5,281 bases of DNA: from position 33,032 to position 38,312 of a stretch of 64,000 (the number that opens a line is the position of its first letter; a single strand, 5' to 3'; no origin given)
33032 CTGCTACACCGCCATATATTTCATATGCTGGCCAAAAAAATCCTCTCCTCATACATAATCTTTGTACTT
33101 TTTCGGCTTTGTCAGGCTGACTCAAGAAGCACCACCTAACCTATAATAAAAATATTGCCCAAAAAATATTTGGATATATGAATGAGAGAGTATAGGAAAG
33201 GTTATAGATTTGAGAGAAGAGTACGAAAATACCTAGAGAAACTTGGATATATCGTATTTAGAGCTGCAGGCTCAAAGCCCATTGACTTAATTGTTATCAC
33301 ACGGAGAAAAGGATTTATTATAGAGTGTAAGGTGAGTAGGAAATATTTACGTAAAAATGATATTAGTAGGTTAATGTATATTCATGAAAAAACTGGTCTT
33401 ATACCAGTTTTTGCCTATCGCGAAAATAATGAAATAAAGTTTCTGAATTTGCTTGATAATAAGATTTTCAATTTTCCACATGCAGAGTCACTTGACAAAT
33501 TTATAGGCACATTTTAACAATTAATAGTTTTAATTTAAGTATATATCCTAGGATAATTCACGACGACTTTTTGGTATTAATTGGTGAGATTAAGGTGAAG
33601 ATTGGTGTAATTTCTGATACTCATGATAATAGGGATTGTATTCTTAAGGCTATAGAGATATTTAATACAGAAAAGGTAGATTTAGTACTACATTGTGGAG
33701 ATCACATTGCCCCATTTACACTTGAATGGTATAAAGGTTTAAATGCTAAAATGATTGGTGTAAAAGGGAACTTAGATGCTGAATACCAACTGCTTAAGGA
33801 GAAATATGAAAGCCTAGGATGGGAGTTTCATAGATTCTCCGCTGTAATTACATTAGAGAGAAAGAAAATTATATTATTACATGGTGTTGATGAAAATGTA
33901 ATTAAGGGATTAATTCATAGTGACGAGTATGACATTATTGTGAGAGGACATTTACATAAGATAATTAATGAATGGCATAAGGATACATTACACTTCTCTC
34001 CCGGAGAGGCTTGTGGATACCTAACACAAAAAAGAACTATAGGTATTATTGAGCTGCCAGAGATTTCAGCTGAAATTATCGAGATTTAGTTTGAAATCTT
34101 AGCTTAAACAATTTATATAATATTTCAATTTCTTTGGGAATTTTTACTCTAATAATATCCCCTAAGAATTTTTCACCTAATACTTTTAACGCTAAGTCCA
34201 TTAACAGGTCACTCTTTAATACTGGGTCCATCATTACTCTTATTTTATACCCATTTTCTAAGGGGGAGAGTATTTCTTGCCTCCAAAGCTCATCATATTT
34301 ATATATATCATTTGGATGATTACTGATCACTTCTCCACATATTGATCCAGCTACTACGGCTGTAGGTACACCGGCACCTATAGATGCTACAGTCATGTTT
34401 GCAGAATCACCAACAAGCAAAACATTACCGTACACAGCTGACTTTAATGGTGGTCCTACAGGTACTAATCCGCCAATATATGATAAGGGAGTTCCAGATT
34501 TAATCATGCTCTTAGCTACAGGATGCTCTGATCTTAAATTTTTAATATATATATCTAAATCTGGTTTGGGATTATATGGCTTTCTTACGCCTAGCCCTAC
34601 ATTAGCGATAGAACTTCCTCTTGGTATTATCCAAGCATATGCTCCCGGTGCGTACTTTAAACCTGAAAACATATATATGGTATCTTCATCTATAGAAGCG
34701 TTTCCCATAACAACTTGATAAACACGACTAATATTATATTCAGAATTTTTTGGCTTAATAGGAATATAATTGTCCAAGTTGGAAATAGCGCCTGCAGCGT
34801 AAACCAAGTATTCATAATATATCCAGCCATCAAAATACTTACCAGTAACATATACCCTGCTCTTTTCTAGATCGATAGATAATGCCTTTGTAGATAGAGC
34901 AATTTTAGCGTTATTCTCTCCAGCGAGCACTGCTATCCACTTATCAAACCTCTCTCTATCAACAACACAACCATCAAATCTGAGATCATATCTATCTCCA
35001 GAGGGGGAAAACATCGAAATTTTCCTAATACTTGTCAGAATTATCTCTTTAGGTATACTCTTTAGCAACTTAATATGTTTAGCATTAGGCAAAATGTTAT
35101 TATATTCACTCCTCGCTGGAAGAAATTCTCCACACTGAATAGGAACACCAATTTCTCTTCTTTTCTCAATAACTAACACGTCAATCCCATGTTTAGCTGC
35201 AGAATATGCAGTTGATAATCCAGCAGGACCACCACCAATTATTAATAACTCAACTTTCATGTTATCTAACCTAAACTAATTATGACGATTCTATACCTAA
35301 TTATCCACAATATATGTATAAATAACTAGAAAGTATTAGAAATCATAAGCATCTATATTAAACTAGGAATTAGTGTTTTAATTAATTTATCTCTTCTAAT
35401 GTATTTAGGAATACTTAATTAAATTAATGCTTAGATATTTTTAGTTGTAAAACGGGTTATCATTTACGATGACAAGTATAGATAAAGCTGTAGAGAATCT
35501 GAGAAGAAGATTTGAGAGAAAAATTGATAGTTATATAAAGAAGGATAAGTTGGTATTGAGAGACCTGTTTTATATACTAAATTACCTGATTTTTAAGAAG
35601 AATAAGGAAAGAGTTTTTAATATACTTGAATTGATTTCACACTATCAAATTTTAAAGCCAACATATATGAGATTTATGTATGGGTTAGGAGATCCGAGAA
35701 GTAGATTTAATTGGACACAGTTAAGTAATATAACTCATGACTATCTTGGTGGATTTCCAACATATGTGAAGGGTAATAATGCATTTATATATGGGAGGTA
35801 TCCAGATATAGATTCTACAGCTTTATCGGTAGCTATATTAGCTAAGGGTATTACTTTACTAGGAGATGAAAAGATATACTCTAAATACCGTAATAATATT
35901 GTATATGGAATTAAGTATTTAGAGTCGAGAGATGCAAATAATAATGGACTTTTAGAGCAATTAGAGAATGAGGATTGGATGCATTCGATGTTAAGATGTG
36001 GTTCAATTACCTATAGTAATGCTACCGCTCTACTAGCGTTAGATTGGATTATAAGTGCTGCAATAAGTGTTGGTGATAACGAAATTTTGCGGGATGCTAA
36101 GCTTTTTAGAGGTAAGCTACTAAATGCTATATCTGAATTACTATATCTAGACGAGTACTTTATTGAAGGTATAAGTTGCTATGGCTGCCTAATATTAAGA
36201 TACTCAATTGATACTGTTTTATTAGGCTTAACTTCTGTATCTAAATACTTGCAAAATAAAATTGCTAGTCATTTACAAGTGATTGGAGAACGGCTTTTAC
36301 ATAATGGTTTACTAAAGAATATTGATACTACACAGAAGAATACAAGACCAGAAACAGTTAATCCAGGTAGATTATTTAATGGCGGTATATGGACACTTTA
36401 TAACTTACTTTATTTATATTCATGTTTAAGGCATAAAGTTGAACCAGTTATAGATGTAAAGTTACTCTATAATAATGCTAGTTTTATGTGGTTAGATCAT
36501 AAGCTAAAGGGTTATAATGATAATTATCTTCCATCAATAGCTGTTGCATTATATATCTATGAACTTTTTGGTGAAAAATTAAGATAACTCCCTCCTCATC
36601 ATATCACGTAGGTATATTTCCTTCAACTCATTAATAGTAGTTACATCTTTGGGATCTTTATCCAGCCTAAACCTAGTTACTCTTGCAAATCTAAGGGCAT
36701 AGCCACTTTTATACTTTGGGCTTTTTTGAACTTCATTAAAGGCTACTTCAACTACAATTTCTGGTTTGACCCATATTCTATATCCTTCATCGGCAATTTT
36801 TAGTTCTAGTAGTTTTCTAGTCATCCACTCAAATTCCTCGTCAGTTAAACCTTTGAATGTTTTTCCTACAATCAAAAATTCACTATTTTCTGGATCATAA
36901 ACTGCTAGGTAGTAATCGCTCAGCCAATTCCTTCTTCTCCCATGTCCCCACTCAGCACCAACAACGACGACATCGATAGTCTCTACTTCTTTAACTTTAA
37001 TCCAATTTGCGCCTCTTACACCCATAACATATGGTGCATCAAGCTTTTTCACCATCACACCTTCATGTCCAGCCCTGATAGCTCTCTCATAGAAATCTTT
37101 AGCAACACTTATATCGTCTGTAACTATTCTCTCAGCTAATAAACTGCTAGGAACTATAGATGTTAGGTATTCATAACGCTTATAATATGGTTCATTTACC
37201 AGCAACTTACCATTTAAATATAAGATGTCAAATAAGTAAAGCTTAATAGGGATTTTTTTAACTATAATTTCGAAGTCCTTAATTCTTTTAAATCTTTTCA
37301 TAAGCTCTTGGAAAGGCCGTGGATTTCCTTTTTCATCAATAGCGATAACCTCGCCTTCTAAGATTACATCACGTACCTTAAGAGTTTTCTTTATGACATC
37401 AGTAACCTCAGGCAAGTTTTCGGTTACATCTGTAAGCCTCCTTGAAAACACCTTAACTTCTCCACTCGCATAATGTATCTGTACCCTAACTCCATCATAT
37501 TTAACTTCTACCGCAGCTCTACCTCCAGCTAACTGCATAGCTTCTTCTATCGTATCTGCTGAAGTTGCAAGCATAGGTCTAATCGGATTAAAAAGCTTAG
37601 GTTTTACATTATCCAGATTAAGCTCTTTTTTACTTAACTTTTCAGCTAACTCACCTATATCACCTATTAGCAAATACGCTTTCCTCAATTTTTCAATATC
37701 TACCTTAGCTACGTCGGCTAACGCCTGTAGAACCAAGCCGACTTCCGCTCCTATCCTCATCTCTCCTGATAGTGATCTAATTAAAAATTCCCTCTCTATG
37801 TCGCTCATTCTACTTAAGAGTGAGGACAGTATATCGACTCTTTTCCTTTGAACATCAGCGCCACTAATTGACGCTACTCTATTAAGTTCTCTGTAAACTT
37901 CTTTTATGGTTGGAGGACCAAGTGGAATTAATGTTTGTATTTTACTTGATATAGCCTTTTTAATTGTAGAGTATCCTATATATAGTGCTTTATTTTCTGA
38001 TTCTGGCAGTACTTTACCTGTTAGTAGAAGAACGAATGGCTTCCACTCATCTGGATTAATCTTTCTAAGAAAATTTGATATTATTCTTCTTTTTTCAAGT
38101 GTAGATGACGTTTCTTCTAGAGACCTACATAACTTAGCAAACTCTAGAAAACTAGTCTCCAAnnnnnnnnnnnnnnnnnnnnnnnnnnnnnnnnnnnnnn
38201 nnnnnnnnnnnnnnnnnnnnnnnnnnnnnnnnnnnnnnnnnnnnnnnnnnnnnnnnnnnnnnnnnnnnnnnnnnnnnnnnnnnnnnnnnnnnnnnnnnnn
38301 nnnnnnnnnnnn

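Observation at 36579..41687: Co-directional PolB3 - DHH phosphoesterase - ATP-dependent DNA ligase cluster with overlapping junctions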

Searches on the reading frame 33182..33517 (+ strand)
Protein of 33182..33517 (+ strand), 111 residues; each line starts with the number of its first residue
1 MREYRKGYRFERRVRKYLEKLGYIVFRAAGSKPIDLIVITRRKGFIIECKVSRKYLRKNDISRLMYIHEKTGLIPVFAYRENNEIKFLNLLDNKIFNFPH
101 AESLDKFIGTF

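Call 76: search_protein_families(library=pfam, proteins=[window:33182-33517:+], max_evalue=0.001)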
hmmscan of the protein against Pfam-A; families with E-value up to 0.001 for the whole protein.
window:33182-33517:+ (111 aa): 3 families
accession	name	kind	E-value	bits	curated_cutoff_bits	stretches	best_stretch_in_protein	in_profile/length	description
PF01870.24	Hjc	-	5.1e-13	49.2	21.1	1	9-90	1-91/93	Archaeal holliday junction resolvase (hjc)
PF08378.17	NERD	-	1.8e-05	25.6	22.1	1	6-59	1-64/111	Nuclease-related domain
PF04471.18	Mrr_cat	-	0.00052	20.5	21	1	7-66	6-71/115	Restriction endonuclease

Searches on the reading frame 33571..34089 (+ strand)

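Call 76: search_protein_families(library=pfam, proteins=[window:33571-34089:+], max_evalue=0.001)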
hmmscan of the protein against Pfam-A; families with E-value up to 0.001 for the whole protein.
window:33571-34089:+ (172 aa): 2 families
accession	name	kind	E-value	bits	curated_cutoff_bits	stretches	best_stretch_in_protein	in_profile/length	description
PF12850.12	Metallophos_2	-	3.3e-28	99.1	27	1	10-162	2-151/154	Calcineurin-like phosphoesterase superfamily domain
PF00149.33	Metallophos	-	3.2e-11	44.5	21.5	1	10-121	2-181/191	Calcineurin-like phosphoesterase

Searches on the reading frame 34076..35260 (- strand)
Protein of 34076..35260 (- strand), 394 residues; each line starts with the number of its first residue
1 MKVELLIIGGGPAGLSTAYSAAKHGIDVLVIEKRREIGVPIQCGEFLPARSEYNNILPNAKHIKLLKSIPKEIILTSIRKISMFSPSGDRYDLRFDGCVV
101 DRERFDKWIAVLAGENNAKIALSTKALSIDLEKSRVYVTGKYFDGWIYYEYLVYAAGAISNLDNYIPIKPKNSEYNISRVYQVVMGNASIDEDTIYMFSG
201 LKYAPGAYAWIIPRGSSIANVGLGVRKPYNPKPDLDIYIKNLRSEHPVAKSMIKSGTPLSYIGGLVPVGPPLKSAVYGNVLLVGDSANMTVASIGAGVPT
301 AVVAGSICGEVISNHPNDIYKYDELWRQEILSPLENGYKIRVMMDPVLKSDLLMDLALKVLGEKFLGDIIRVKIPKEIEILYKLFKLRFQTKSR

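Call 3: search_protein_families(library=pfam, proteins=[window:34076-35260:-], max_evalue=0.01)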
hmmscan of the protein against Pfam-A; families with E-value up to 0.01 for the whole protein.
window:34076-35260:- (394 aa): 13 families
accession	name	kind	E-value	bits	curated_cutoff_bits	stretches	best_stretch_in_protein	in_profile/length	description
PF22578.2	GGR_cat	-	1.6e-13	50.7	27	1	178-246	3-71/88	Geranylgeranyl reductase catalytic domain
PF01266.30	DAO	-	2.7e-12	47.3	27.9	1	5-38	2-35/353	FAD dependent oxidoreductase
PF13450.12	NAD_binding_8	-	2.4e-09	37.8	21.9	1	7-40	1-34/68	NAD(P)-binding Rossmann-like domain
PF07992.20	Pyr_redox_2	-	2.2e-08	34.3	26.1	1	5-161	3-112/291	Pyridine nucleotide-disulphide oxidoreductase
PF01494.25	FAD_binding_3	-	5.1e-08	33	22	1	3-36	2-35/349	FAD binding domain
PF00890.30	FAD_binding_2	-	1.2e-06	28.5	20.4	1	5-38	2-35/414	FAD binding domain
PF12831.13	FAD_oxidored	-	1.6e-06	28.2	27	1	5-42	2-39/416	FAD dependent oxidoreductase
PF03486.20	HI0933_like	-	3.3e-06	27.2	50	1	5-39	3-37/244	HI0933-like protein Rossmann domain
PF13738.12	Pyr_redox_3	-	3.8e-06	26.8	30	1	6-36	1-31/305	Pyridine nucleotide-disulphide oxidoreductase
PF01946.23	Thi4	-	0.0001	22.1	26.2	1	3-39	18-55/235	Thi4 family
PF05834.18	Lycopene_cycl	-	0.00038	20.1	23.4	0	5-34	2-33/380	Lycopene cyclase protein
PF01134.28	GIDA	-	0.00061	19.4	22.1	1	6-34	3-31/391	Glucose inhibited division protein A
PF00070.33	Pyr_redox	-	0.0013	19.6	22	1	5-38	2-35/82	Pyridine nucleotide-disulphide oxidoreductase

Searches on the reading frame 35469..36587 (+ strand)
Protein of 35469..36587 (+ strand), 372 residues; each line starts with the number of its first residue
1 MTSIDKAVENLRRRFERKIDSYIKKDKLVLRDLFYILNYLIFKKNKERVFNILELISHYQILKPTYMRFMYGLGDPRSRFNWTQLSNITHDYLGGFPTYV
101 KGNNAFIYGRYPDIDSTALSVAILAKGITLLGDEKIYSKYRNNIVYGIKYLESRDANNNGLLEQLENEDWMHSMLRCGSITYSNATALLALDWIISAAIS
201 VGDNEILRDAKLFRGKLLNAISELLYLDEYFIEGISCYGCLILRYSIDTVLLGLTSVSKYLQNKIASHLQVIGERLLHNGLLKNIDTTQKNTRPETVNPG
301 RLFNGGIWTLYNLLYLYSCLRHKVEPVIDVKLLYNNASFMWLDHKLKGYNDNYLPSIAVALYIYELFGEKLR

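Call 3: search_protein_families(library=pfam, proteins=[window:35469-36587:+], max_evalue=0.01)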
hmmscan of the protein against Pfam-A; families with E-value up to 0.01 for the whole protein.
window:35469-36587:+ (372 aa): 0 families

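Call 4: search_protein_families(library=ncbifam, proteins=[window:35469-36587:+], max_evalue=0.01)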
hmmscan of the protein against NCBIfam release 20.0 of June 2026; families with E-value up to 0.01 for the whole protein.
window:35469-36587:+ (372 aa): 0 families

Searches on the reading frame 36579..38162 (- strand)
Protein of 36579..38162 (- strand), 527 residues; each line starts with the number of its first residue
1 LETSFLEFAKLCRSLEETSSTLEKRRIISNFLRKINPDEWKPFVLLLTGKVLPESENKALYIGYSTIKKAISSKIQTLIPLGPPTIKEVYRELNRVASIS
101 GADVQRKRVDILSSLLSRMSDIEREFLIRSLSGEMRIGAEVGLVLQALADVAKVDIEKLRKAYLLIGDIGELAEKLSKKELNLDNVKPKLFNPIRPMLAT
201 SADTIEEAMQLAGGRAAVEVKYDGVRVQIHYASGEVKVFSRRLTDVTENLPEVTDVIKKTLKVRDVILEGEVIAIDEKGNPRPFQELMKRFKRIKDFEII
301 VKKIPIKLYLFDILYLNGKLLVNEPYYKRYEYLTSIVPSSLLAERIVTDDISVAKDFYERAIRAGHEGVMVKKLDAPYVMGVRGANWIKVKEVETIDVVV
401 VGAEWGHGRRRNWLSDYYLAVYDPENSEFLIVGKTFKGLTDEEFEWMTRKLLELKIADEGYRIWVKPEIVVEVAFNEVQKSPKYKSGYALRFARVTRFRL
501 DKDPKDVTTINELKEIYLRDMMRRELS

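Call 3: search_protein_families(library=pfam, proteins=[window:36579-38162:-], max_evalue=0.01)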
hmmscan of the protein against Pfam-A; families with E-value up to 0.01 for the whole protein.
window:36579-38162:- (527 aa): 5 families
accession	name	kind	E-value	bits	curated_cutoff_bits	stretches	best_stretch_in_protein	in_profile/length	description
PF01068.26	DNA_ligase_A_M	-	9.7e-58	195.6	26.2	1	196-391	1-204/204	ATP dependent DNA ligase domain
PF04675.19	DNA_ligase_A_N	-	1.1e-27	97.7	24.6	2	79-149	104-174/174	DNA ligase N terminus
PF04679.21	DNA_ligase_A_C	-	2.2e-16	60.5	27.5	1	410-502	1-94/94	ATP dependent DNA ligase C terminal region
PF09414.15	RNA_ligase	-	5.4e-05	23.8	27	1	217-391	4-171/171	RNA ligase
PF01331.24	mRNA_cap_enzyme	-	0.0061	16.9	29.6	0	294-335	73-119/194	mRNA capping enzyme, catalytic domain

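Call 4: search_protein_families(library=ncbifam, proteins=[window:36579-38162:-], max_evalue=0.01)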
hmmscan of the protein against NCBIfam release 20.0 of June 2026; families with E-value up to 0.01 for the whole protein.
window:36579-38162:- (527 aa): 13 families
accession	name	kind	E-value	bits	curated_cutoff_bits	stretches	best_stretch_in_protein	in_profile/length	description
NF002868.0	PRK03180.1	equivalog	3.6e-148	494.4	641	1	6-517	4-506/509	ATP-dependent DNA ligase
TIGR00574.1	dnl1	superfamily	8e-123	410.9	217.8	1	67-517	38-526/527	ATP-dependent DNA ligase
NF041331.1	LigA_Halo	equivalog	3.6e-116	388.9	830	1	85-514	119-548/552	ATP-dependent DNA ligase LigA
NF006701.0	PRK09247.1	equivalog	3.6e-73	247.4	543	1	96-516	110-534/540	ATP-dependent DNA ligase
TIGR04120.1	DNA_lig_bact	equivalog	6.7e-72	243.2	400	1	8-516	3-525/526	cisplatin damage response ATP-dependent DNA ligase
TIGR02779.1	NHEJ_ligase_lig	equivalog_domain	3.8e-51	174.1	227.75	1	211-508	11-301/302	non-homologous end-joining DNA ligase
NF007210.0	PRK09632.1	equivalog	6.3e-48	163.6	989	1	182-508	466-778/781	ATP-dependent DNA ligase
TIGR02776.1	NHEJ_ligase_prk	equivalog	1.9e-41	142.6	373.2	1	218-512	9-297/587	DNA ligase D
NF004628.0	PRK05972.1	subfamily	1.1e-33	116.5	895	1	182-508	232-546/870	ATP-dependent DNA ligase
NF006078.0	PRK08224.1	equivalog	3.5e-31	108.4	296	1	190-456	5-259/350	ATP-dependent DNA ligase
NF005796.0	PRK07636.1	subfamily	7.3e-28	97.5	337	1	194-403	3-197/275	ATP-dependent DNA ligase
NF007211.0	PRK09633.1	equivalog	5.1e-23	81.3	774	1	214-511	16-311/610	DNA ligase D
NF006592.0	PRK09125.1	equivalog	8.2e-07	28.3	200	1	341-429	152-237/283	DNA ligase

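Call 17: search_solved_structures(query=window:36579-38162:-, max_evalue=1e-10)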
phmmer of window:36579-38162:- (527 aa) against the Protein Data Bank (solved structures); distinct sequences matched with E-value up to 1e-10: 37.
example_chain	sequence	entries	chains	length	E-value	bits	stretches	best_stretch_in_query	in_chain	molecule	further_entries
2cfm_A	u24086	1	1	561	6.6e-118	398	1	62-523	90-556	THERMOSTABLE DNA LIGASE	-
9dfa_A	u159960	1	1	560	8.9e-117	394.3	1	69-517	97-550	DNA ligase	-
9df9_A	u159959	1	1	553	3.9e-116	392.2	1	68-517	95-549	DNA ligase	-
4eq5_A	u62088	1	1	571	4e-114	385.5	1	67-518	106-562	DNA ligase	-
3rr5_A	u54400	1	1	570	1.8e-113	383.4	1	69-517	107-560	DNA ligase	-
3gde_A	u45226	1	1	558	7.1e-108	364.9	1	70-518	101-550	DNA ligase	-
2hiv_A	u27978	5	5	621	3.5e-76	260.4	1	85-520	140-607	Thermostable DNA ligase | DNA ligase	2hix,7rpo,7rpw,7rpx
7sum_A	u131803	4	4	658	2e-49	172.2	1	192-519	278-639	DNA ligase 1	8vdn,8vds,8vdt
9bs4_A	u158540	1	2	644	2.1e-49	172.1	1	192-518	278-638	DNA ligase 1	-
6p0b_A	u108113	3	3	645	2.1e-49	172.1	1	192-518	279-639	DNA ligase 1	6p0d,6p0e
7kr3_A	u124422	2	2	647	2.1e-49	172.1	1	192-518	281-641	DNA ligase 1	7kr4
9yhu_A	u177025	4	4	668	2.1e-49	172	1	192-519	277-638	DNA ligase 1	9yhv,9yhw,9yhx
7sx5_A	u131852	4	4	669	2.1e-49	172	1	192-519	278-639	DNA ligase 1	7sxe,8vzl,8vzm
9nys_A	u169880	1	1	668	2.8e-49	171.6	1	192-519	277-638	DNA ligase 1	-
6q1v_A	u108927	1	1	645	1.4e-48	169.4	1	192-518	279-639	DNA ligase 1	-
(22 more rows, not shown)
